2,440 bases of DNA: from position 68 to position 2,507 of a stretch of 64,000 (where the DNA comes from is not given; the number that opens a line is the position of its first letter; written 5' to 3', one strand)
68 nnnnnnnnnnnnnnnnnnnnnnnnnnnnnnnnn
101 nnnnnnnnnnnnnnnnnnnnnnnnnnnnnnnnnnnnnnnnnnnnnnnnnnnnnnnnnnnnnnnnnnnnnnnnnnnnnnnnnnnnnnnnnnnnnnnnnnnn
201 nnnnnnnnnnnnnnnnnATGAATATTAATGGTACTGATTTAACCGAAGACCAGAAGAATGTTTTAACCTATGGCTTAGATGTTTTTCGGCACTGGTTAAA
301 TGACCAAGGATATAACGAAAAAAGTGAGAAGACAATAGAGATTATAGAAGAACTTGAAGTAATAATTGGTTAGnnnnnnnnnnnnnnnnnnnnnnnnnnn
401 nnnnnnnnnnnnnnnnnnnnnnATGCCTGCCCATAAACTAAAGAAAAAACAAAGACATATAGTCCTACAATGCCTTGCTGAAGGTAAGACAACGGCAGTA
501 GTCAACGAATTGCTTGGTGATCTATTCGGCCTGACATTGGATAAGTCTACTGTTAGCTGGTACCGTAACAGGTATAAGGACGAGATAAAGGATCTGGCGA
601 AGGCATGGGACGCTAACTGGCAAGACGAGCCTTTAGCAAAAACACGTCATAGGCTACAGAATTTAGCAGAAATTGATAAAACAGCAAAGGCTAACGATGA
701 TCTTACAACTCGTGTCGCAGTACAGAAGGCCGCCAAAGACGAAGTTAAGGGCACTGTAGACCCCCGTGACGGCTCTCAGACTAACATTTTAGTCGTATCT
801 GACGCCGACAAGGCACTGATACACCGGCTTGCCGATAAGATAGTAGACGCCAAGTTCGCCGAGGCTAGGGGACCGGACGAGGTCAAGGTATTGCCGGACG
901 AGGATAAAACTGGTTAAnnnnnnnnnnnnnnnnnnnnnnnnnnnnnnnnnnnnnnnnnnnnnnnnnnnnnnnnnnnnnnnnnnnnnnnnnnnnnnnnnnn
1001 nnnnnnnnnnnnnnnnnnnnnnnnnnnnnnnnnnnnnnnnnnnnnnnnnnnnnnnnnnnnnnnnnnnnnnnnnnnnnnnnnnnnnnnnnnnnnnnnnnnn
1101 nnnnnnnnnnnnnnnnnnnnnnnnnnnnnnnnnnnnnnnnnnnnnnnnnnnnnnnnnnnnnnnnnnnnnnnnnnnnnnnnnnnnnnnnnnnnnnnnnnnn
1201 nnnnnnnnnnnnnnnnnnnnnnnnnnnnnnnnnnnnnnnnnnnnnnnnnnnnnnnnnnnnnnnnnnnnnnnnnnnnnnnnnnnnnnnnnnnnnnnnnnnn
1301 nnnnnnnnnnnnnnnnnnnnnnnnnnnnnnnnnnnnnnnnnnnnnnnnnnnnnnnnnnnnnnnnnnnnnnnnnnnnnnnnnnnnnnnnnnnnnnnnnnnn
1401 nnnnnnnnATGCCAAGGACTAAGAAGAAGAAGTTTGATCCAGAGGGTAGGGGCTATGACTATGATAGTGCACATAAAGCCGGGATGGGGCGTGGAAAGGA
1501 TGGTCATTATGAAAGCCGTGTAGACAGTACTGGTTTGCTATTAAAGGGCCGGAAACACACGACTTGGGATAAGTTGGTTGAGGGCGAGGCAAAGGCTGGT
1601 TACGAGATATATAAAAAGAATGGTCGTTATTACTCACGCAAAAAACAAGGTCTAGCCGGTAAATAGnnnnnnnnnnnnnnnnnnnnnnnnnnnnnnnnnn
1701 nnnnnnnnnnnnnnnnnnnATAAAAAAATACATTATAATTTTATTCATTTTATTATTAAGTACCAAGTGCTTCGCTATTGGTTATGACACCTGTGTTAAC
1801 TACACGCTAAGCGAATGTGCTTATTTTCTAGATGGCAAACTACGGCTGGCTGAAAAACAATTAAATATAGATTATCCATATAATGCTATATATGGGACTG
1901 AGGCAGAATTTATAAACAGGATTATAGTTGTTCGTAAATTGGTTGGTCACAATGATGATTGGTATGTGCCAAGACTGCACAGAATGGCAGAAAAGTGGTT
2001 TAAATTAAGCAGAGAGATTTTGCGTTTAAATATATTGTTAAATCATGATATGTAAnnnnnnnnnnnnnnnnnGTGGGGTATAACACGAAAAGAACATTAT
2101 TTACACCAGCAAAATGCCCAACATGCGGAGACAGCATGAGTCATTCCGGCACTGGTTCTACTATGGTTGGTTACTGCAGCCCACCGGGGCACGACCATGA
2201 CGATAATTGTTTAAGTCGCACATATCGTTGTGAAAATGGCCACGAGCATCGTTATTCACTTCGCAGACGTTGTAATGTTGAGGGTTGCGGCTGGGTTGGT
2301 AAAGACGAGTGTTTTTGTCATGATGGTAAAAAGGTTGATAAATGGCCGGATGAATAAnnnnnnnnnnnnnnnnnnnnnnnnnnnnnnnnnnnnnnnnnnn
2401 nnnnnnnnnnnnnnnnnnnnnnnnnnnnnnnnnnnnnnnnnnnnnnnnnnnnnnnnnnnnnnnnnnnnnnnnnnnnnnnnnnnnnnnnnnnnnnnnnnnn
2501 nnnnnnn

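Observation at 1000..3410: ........(A/G)C motif family with start codons embedded; paralogous small ORFs begin M-G-Y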

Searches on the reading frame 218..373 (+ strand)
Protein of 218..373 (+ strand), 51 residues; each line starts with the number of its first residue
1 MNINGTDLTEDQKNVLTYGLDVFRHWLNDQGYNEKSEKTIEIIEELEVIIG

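Call 11: search_protein_families(library=pfam, proteins=[window:218-373:+], max_evalue=0.1)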
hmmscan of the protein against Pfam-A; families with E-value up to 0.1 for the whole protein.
window:218-373:+ (51 aa): 2 families
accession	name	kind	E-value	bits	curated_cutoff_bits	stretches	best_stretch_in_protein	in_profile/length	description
PF13101.12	DUF3945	-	0.0027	17.8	21.9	1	3-23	21-41/50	Protein of unknown function (DUF3945)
PF00809.28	Pterin_bind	-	0.057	13.5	25.5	1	14-48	84-118/244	Pterin binding enzyme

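Call 12: search_protein_families(library=phrogs, proteins=[window:218-373:+], max_evalue=0.01)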
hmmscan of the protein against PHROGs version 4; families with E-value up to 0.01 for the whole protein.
window:218-373:+ (51 aa): 0 families

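Call 73: search_protein_families(library=ncbifam, proteins=[window:218-373:+], max_evalue=0.1)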
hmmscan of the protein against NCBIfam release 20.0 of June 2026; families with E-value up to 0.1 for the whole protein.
window:218-373:+ (51 aa): 0 families

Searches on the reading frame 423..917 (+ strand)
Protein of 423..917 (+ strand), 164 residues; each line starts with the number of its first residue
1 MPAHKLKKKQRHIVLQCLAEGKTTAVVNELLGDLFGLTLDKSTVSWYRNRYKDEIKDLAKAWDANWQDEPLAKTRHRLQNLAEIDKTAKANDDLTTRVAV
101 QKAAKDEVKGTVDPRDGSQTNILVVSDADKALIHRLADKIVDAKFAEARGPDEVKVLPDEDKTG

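Call 11: search_protein_families(library=pfam, proteins=[window:423-917:+], max_evalue=0.1)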
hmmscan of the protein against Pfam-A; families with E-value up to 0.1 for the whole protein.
window:423-917:+ (164 aa): 1 family
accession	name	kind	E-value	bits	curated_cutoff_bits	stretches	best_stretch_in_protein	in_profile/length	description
PF10045.14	DUF2280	-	0.00024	21.7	24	1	5-106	3-96/103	Uncharacterized conserved protein (DUF2280)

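Call 12: search_protein_families(library=phrogs, proteins=[window:423-917:+], max_evalue=0.01)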
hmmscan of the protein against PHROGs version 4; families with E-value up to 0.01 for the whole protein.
window:423-917:+ (164 aa): 1 family
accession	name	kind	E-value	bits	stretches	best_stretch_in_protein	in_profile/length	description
phrog_546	-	unknown function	2.2e-06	28.8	1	5-116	3-122/162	-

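Call 13: find_related_loci(query=window:423-917:+, collection=viral_contigs, flank=10000)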
Query window:423-917:+ (164 aa) in viral_contigs; peptide patterns used: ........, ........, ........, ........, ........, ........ (x = any residue, [..] = any of these).
57 stretches matched a pattern, but none encodes a relative of the query by tblastn (E <= 1e-3).

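Call 17: find_homologous_proteins(query=window:423-917:+)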
Query window:423-917:+ (164 aa): 1 proteins with E <= 0.001 among 349 candidates.
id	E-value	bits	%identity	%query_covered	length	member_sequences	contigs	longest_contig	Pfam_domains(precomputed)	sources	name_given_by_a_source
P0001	1.7e-80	286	99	82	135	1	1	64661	-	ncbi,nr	ncbi:MAG: hypothetical protein GY853_13155 [PVC group bacterium]|nr:hypothetical protein [PVC group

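Call 73: search_protein_families(library=ncbifam, proteins=[window:423-917:+], max_evalue=0.1)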
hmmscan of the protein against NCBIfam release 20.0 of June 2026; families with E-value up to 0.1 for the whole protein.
window:423-917:+ (164 aa): 2 families
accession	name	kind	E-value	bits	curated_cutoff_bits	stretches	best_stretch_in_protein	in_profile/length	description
TIGR00525.1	folB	equivalog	0.057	13.9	72.15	1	93-150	30-88/116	dihydroneopterin aldolase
NF033731.0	borfam63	equivalog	0.083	12.8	65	0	14-121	17-114/160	fibronectin-binding protein RevA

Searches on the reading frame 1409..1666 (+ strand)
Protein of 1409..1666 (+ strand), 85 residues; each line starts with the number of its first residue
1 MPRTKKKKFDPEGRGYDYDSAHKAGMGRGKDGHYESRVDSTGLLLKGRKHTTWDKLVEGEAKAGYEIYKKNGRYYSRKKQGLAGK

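Call 11: search_protein_families(library=pfam, proteins=[window:1409-1666:+], max_evalue=0.1)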
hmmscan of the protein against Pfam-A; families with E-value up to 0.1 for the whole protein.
window:1409-1666:+ (85 aa): 2 families
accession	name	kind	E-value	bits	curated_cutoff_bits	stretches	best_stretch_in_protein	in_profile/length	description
PF22625.2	ECR1_N_2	-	0.05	13.8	27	1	56-77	10-33/51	Exosome RNA binding protein RRP4 N-terminal domain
PF04616.20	Glyco_hydro_43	-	0.096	12.5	32.2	0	10-75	129-195/288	Glycosyl hydrolases family 43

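Call 12: search_protein_families(library=phrogs, proteins=[window:1409-1666:+], max_evalue=0.01)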
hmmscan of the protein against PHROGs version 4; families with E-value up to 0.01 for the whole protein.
window:1409-1666:+ (85 aa): 0 families

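Call 72: search_solved_structures(query=window:1409-1666:+, max_evalue=1)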
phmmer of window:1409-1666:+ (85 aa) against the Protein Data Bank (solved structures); distinct sequences matched with E-value up to 1: 1.
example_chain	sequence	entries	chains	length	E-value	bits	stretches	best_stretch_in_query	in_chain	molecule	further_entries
6om5_A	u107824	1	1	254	0.17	15.9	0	55-84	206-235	haemophore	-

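Call 73: search_protein_families(library=ncbifam, proteins=[window:1409-1666:+], max_evalue=0.1)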
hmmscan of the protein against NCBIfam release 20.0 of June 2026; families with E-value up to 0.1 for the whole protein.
window:1409-1666:+ (85 aa): 0 families

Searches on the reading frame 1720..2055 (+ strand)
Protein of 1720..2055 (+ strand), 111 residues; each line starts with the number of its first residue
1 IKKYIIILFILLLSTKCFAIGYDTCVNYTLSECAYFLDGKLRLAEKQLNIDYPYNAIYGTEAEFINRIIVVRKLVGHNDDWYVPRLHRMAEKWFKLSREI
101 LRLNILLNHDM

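Call 11: search_protein_families(library=pfam, proteins=[window:1720-2055:+], max_evalue=0.1)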
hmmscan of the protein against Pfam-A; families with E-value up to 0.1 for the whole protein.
window:1720-2055:+ (111 aa): 0 families

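Call 12: search_protein_families(library=phrogs, proteins=[window:1720-2055:+], max_evalue=0.01)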
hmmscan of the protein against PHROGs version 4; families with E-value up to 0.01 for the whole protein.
window:1720-2055:+ (111 aa): 0 families

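Call 25: find_homologous_proteins(query=window:1720-2055:+, max_evalue=0.01)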
Query window:1720-2055:+: 3 candidates shared short words with the query, none scored E <= 0.01.

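Call 68: search_protein_representatives(protein=window:1720-2055:+)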
Query: 111 residues. Proteins with E-value up to 0.001 (for the whole library): 1; up to 1e-10: 0; up to 1e-30: 0. The best 1 are listed.
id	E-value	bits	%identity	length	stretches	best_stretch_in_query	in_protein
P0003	6.5e-04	36.4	39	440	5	50-88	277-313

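Call 70: search_protein_families(library=pfam, proteins=[P0003], max_evalue=0.01)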
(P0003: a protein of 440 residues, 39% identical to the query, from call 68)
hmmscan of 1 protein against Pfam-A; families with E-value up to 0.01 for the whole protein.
P0003 (440 aa): 8 families
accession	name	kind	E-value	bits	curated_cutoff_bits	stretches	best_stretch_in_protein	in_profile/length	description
PF17164.10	DUF5122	-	3.5e-66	219.6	27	6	125-158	1-36/36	Domain of unknown function (DUF5122) beta-propeller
PF01477.28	PLAT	-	2.6e-10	41.5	23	1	236-312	14-85/117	PLAT/LH2 domain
PF11763.13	DIPSY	-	3.1e-06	27.8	25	0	153-189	62-98/122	Cell-wall adhesin ligand-binding C-terminal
PF07705.17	CARDB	-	1.7e-05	25.4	22.7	0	82-112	50-80/101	CARDB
PF11121.13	DUF2639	-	9.4e-05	22.8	27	0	361-371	6-16/38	Protein of unknown function (DUF2639)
PF18582.6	HZS_alpha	-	0.00051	21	26.6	0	334-372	36-74/98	Hydrazine synthase alpha subunit middle domain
PF15543.11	Ntox5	-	0.0023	18.2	25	0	347-370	48-71/142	Bacterial toxin 5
PF25021.1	TEN_NHL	-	0.0096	15.4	27.1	0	282-413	219-351/357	Teneurin NHL domain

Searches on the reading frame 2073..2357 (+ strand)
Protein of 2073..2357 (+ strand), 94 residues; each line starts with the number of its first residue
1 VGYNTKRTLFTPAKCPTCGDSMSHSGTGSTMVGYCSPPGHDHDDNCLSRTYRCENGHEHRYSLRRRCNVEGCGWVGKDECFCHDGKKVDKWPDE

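Call 11: search_protein_families(library=pfam, proteins=[window:2073-2357:+], max_evalue=0.1)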
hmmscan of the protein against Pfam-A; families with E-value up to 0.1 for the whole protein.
window:2073-2357:+ (94 aa): 0 families

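Call 12: search_protein_families(library=phrogs, proteins=[window:2073-2357:+], max_evalue=0.01)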
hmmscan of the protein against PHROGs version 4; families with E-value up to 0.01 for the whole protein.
window:2073-2357:+ (94 aa): 0 families

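Call 71: list_cluster_members(proteins=[window:2073-2354:+, window:2136-2354:+, window:2831-3010:+, window:2843-3010:+, window:2789-3010:+, window:2390-2560:+, window:3185-3379:+, window:3403-3582:+, window:1939-2052:+, window:1409-1663:+])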
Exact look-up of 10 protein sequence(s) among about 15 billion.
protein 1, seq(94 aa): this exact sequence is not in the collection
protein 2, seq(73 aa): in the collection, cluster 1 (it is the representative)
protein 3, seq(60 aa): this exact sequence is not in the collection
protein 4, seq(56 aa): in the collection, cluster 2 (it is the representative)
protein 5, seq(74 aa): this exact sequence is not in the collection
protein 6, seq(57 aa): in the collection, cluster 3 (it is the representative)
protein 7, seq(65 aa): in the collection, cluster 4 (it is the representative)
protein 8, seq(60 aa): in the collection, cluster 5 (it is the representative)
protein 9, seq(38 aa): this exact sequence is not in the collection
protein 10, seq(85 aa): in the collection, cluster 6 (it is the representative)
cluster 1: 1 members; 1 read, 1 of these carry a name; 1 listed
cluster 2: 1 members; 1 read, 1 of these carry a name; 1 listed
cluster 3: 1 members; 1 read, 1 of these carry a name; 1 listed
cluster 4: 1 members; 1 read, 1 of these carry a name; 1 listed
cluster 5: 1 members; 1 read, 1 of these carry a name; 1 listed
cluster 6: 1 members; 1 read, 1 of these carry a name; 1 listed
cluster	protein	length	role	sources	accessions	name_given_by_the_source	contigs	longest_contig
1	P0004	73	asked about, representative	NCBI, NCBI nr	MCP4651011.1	MAG: hypothetical protein GY853_13165 [PVC group bacterium] | hypothetical protein [PVC group bacterium]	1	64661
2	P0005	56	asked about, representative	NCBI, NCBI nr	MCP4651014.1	MAG: hypothetical protein GY853_13180 [PVC group bacterium] | hypothetical protein [PVC group bacterium]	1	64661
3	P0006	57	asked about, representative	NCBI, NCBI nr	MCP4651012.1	MAG: hypothetical protein GY853_13170 [PVC group bacterium] | hypothetical protein [PVC group bacterium]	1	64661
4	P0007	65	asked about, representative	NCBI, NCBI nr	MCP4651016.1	MAG: hypothetical protein GY853_13190 [PVC group bacterium] | hypothetical protein [PVC group bacterium]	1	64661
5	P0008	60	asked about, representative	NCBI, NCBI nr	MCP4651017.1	MAG: hypothetical protein GY853_13195 [PVC group bacterium] | hypothetical protein [PVC group bacterium]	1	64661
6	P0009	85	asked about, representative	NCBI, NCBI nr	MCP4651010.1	MAG: hypothetical protein GY853_13160 [PVC group bacterium] | hypothetical protein [PVC group bacterium]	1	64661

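Call 73: search_protein_families(library=ncbifam, proteins=[window:2085-2357:+], max_evalue=0.1)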
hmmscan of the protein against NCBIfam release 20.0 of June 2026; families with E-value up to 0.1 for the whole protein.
window:2085-2357:+ (90 aa): 1 family
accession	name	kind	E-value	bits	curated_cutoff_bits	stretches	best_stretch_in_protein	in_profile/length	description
NF041913.1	HVO_2142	equivalog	0.0073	16.2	90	1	8-25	11-28/48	HVO_2142 family zinc finger protein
